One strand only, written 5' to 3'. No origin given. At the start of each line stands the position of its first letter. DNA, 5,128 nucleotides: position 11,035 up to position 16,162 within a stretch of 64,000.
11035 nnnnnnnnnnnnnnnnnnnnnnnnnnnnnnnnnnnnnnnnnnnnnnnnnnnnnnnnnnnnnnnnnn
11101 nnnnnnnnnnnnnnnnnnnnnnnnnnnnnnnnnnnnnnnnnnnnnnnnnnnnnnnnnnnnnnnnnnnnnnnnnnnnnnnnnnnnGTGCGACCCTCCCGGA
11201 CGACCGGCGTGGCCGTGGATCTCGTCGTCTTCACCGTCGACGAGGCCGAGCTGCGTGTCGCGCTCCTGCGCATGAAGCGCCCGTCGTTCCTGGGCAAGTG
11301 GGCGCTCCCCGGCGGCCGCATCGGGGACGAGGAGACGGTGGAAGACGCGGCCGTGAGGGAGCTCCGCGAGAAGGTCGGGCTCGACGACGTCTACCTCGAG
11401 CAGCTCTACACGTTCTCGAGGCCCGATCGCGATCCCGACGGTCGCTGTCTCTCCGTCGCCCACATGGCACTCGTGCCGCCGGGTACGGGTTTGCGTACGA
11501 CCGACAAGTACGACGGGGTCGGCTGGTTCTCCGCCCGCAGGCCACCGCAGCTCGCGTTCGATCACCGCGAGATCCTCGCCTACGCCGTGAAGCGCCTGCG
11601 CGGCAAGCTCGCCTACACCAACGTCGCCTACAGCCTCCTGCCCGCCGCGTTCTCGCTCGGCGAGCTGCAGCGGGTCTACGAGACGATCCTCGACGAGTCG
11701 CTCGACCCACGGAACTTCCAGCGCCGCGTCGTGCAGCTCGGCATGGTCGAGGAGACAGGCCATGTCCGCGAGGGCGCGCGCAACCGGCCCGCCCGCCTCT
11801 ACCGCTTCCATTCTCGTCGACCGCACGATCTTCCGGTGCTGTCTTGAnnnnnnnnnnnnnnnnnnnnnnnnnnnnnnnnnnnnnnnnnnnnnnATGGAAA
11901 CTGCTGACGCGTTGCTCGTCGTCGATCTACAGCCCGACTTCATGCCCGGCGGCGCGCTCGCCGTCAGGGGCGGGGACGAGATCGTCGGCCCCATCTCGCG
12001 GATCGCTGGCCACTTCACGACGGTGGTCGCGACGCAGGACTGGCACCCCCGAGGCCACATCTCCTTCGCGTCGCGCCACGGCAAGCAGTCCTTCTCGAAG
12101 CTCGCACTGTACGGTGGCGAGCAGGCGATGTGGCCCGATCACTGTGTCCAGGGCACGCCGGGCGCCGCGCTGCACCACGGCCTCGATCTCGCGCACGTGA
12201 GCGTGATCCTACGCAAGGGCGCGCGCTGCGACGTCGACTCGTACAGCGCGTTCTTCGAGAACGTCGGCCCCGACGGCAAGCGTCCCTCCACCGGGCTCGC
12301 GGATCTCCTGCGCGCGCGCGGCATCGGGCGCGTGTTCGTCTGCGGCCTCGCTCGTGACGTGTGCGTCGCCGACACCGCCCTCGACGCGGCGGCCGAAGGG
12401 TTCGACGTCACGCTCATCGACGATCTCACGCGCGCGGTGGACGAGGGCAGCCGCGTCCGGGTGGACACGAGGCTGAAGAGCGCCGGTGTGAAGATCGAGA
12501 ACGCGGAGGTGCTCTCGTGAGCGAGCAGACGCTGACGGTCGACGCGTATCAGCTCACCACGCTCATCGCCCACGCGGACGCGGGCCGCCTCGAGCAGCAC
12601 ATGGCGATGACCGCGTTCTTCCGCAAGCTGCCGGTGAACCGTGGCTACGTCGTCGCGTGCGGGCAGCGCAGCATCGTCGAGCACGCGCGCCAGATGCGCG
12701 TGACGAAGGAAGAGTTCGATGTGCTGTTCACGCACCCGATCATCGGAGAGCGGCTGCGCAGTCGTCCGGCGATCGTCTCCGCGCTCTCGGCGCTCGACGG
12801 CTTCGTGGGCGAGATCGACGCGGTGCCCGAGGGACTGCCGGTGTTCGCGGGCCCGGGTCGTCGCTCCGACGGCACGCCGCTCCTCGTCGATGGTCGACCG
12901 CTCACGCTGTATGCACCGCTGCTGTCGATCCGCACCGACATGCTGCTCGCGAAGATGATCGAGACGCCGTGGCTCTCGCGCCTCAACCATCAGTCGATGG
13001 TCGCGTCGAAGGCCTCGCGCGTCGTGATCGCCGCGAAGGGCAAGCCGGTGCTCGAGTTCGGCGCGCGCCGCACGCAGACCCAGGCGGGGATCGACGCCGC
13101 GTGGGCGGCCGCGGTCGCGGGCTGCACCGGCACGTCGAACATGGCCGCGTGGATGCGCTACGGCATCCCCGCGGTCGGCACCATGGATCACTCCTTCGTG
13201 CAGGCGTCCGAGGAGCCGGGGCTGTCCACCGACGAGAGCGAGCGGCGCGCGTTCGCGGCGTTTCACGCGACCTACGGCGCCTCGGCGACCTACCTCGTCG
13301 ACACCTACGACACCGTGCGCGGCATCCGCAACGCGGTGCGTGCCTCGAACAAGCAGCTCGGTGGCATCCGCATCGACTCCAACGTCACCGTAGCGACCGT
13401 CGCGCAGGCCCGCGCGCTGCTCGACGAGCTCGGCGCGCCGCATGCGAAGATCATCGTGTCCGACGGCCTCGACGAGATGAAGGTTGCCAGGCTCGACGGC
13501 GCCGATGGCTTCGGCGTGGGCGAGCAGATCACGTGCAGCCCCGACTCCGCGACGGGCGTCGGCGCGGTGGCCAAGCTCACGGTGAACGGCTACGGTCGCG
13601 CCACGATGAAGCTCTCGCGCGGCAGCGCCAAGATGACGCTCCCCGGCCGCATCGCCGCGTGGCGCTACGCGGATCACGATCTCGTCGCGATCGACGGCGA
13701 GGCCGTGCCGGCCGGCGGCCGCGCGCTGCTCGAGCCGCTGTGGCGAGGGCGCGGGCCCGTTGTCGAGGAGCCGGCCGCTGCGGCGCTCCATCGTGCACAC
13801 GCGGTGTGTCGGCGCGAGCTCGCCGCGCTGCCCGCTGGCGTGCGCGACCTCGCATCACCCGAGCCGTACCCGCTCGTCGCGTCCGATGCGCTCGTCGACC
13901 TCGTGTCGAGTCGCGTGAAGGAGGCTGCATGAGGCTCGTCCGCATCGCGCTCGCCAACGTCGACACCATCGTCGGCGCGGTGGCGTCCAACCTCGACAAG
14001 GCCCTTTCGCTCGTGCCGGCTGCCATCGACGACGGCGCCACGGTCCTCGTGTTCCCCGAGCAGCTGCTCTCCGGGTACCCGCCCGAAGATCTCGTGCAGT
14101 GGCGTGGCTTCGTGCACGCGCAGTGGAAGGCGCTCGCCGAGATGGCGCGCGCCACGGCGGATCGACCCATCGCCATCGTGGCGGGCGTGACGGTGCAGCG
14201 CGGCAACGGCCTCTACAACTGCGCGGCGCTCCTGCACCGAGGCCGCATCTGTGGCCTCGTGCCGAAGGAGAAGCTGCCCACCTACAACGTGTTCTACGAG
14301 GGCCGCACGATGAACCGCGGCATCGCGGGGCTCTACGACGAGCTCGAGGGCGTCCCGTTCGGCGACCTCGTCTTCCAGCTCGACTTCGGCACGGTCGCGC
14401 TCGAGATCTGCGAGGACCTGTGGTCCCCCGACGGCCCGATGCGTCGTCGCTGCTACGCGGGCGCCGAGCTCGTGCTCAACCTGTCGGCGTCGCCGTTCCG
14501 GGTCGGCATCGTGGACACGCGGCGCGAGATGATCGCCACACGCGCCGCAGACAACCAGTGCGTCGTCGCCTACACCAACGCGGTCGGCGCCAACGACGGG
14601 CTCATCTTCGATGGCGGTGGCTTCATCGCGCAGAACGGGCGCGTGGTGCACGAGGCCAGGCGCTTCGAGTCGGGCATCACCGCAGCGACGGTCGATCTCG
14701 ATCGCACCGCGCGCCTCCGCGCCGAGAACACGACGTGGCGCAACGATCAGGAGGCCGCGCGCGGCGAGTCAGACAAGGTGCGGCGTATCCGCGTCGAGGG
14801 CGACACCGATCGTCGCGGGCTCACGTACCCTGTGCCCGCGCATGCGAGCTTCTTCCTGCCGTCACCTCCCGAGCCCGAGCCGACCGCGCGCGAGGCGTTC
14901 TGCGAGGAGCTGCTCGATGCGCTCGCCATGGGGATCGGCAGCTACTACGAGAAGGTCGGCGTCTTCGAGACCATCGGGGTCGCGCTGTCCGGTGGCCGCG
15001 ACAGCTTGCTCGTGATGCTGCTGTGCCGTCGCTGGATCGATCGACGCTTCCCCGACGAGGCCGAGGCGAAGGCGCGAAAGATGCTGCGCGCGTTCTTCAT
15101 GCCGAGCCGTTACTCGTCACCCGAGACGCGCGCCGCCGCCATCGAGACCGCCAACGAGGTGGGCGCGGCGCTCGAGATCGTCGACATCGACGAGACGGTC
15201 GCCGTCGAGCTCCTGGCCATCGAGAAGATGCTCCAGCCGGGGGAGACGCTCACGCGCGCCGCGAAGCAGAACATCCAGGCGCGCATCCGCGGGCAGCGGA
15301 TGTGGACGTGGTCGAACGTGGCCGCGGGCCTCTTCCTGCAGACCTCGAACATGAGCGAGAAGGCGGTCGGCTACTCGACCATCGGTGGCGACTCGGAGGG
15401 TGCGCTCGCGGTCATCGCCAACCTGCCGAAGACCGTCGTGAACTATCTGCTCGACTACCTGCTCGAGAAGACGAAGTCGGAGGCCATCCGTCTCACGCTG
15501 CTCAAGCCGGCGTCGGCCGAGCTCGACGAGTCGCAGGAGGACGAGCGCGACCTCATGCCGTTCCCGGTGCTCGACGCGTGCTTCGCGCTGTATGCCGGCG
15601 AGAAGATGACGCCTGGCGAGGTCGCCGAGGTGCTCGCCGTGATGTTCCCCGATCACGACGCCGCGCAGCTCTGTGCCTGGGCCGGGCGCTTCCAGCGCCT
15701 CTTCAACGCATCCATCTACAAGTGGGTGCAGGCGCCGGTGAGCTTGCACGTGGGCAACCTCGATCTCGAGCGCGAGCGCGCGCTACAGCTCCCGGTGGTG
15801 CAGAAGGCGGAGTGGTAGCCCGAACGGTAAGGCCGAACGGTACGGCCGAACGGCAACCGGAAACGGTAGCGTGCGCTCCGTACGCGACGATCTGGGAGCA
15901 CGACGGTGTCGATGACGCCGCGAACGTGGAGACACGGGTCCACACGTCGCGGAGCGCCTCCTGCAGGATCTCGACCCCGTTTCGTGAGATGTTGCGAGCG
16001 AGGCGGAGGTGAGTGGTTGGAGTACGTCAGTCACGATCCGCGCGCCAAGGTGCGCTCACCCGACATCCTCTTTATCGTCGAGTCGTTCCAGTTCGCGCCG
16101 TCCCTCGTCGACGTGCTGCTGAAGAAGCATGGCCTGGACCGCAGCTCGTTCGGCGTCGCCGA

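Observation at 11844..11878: Near-consensus sigma-70 promoter and AT-rich palindrome embedded in the nrtR 3' end, directly upstream of pncA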

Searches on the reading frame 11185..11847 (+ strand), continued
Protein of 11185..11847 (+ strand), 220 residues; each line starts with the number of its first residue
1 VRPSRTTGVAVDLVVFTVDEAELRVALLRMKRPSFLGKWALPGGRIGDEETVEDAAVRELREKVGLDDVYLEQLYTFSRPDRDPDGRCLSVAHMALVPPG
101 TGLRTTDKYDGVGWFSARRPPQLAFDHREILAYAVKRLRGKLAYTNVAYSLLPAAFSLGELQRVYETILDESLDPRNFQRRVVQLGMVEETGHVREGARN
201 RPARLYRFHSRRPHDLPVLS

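Call 31: search_solved_structures(query=window:11185-11844:+, max_evalue=0.001, show_alignments=1)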
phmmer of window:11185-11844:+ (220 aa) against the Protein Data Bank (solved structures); distinct sequences matched with E-value up to 0.001: 40.
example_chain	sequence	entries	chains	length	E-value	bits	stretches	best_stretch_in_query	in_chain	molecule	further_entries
5bs6_A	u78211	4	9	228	4.8e-38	134.2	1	8-211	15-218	transcriptional regulator AraR | transcriptional factor AraR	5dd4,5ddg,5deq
3gz5_A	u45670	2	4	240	1.3e-27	100.1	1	9-207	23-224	MutT/nudix family protein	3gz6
2fml_A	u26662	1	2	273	6.5e-24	88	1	10-130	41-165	MutT/nudix family protein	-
7q91_A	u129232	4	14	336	2.9e-18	69.5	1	124-210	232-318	NADQ transcription factor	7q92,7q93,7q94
3gz8_A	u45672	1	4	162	2.3e-15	60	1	9-144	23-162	MutT/nudix family protein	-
3i9x_A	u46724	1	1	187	2.9e-14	56.4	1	36-138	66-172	mutT/nudix family protein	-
2yyh_A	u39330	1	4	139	2.2e-08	37.2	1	8-131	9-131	8-OXO-dGTPase domain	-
3id9_A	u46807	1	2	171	2.5e-08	37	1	27-85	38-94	MutT/NUDIX family protein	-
4dyw_A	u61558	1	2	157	4.8e-06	29.6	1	23-123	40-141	MutT/NUDIX family protein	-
2rrk_A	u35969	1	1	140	6.4e-05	25.9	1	17-121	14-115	CTP pyrophosphohydrolase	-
5zrc_A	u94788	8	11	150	7.1e-05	25.7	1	29-74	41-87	Putative mutator protein MutT2/NUDIX hydrolase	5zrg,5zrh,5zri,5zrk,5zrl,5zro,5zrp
6glk_A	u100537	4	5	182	0.00014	24.8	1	24-67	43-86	7,8-dihydro-8-oxoguanine triphosphatase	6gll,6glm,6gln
1vc9_A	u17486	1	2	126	0.00015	24.7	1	24-136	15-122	Ndx1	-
1vc8_A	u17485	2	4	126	0.00015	24.7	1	24-136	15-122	Ndx1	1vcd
3ees_A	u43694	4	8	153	0.00015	24.7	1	29-68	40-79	Probable pyrophosphohydrolase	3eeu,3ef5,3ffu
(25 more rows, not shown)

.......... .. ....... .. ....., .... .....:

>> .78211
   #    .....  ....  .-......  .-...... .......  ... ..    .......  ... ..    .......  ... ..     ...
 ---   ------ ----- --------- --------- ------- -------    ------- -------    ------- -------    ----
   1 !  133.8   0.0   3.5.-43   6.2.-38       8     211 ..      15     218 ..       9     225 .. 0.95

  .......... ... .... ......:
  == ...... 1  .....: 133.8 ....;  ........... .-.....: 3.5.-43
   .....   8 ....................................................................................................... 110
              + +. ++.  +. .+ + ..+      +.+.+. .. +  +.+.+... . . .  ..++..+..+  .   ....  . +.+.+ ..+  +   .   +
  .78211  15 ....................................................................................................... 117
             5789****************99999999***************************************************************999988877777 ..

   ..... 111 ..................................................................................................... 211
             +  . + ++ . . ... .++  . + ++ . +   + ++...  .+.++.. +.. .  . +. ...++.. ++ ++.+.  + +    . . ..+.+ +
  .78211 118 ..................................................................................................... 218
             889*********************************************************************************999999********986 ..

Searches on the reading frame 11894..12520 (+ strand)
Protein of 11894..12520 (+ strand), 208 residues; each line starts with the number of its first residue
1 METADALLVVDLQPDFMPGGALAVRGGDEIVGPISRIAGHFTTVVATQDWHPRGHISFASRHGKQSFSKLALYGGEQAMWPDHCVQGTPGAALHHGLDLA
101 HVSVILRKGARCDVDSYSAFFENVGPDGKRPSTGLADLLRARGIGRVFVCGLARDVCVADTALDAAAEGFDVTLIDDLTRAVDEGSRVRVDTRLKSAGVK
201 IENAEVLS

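Call 4: search_protein_families(library=pfam, proteins=[window:11894-12520:+])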
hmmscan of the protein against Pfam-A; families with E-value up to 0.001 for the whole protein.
window:11894-12520:+ (208 aa): 1 family
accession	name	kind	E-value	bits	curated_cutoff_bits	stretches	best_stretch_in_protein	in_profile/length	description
PF00857.26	Isochorismatase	-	2.2e-20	73.9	27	1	6-198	2-167/175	Isochorismatase domain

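Call 5: search_protein_families(library=ncbifam, proteins=[window:11894-12520:+])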
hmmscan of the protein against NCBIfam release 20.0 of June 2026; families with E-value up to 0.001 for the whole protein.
window:11894-12520:+ (208 aa): 5 families
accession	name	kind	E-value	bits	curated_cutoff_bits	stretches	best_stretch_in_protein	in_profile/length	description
NF008623.0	PRK11609.1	equivalog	6.8e-52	176.3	174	1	4-183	3-182/213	bifunctional nicotinamidase/pyrazinamidase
NF050097.1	BiurAmidohydBiuH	equivalog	4.9e-08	32.7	370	1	132-188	139-195/221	biuret amidohydrolase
NF041461.1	C_hydro_YcaC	equivalog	9.6e-07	28.5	310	1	139-201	97-159/201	isochorismate family cysteine hydrolase YcaC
NF008517.0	PRK11440.1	equivalog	6.7e-06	26.1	195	1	134-184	111-161/188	hydrolase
TIGR03614.1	RutB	equivalog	0.00037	20.2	377.95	0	133-179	140-186/226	pyrimidine utilization protein B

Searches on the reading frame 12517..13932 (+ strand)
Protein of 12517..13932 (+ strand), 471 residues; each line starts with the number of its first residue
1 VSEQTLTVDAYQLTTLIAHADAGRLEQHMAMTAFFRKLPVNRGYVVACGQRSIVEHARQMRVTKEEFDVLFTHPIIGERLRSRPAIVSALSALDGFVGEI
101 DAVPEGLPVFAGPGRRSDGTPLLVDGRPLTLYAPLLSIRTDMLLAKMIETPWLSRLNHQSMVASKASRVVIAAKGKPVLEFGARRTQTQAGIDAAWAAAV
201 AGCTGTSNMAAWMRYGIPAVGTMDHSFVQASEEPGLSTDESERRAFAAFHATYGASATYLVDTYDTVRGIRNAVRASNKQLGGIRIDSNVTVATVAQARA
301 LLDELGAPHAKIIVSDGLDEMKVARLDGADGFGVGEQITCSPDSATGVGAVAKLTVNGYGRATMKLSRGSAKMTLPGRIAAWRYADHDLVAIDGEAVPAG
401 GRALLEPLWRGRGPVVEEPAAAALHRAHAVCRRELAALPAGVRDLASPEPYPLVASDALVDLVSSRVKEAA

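Call 4: search_protein_families(library=pfam, proteins=[window:12517-13932:+])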
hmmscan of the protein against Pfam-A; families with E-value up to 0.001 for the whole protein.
window:12517-13932:+ (471 aa): 2 families
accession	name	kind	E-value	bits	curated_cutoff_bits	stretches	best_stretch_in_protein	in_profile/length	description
PF04095.22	NAPRTase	-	6e-11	43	20.8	1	179-341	4-181/239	Nicotinate phosphoribosyltransferase (NAPRTase) family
PF17767.7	NAPRTase_N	-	1.3e-07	32.4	32.6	1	6-74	1-69/125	Nicotinate phosphoribosyltransferase (NAPRTase) N-terminal domain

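Call 5: search_protein_families(library=ncbifam, proteins=[window:12517-13932:+])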
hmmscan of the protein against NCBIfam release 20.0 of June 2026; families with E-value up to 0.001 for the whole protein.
window:12517-13932:+ (471 aa): 11 families
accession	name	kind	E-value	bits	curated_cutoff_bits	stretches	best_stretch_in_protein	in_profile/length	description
NF009131.0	PRK12484.1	equivalog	1.9e-85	287.3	330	2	125-466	99-440/455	nicotinate phosphoribosyltransferase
NF006696.0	PRK09243.1-3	equivalog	1.4e-84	284.3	503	2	125-466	105-443/451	nicotinate phosphoribosyltransferase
TIGR01513.1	NAPRTase_put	equivalog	8.5e-82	275.4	297.4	2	133-396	102-372/452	nicotinate phosphoribosyltransferase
NF006695.0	PRK09243.1-2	equivalog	9.4e-77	258.7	469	2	125-388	100-369/480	nicotinate phosphoribosyltransferase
NF006698.0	PRK09243.1-5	equivalog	1.7e-71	241.3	531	2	132-450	116-430/440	nicotinate phosphoribosyltransferase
NF006694.0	PRK09243.1-1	equivalog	4.2e-54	184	663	2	133-388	109-369/485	nicotinate phosphoribosyltransferase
NF006697.0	PRK09243.1-4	equivalog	1.9e-43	148.8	776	2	133-386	110-368/488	nicotinate phosphoribosyltransferase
NF006415.0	PRK08662.1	equivalog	4.6e-29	101.3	243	1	123-410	75-353/381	nicotinate phosphoribosyltransferase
NF003704.0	PRK05321.1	subfamily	3.9e-17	62.3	379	1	158-374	149-375/398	nicotinate phosphoribosyltransferase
NF005529.0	PRK07188.1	equivalog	1.7e-13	50.3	378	1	154-289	114-244/358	nicotinate phosphoribosyltransferase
TIGR01514.1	NAPRTase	equivalog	1.2e-10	41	269.55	1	167-372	159-380/399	nicotinate phosphoribosyltransferase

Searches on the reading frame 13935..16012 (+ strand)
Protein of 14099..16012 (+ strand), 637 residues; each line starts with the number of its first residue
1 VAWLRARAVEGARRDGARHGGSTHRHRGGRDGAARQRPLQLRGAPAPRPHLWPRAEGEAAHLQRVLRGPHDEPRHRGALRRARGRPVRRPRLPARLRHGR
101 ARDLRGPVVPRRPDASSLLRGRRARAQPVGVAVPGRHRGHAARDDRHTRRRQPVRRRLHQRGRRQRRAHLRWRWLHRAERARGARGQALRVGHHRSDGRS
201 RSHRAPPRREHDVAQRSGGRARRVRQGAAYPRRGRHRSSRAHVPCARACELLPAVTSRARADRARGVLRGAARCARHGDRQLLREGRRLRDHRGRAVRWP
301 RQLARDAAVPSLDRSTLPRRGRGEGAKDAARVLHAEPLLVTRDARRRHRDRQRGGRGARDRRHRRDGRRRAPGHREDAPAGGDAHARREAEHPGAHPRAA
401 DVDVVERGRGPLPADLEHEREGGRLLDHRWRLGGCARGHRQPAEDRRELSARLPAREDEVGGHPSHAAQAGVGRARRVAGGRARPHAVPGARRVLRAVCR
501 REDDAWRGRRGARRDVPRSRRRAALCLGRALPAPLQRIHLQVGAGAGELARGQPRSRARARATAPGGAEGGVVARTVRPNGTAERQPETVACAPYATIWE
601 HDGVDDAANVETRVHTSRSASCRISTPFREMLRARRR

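Call 4: search_protein_families(library=pfam, proteins=[window:14099-16012:+])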
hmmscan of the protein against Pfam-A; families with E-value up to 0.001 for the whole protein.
window:14099-16012:+ (637 aa): 0 families

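Call 5: search_protein_families(library=ncbifam, proteins=[window:14099-16012:+])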
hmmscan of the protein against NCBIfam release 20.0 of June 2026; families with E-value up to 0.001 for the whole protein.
window:14099-16012:+ (637 aa): 0 families

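Call 7: search_protein_families(library=pfam, proteins=[window:13935-15818:+], max_evalue=0.01)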
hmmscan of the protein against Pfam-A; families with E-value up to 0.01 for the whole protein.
window:13935-15818:+ (627 aa): 2 families
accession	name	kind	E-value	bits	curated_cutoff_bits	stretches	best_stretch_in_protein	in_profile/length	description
PF02540.23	NAD_synthase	-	5.4e-31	108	21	1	330-566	5-217/242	NAD synthase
PF00795.27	CN_hydrolase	-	1.7e-23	83.8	23.2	1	4-262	2-255/256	Carbon-nitrogen hydrolase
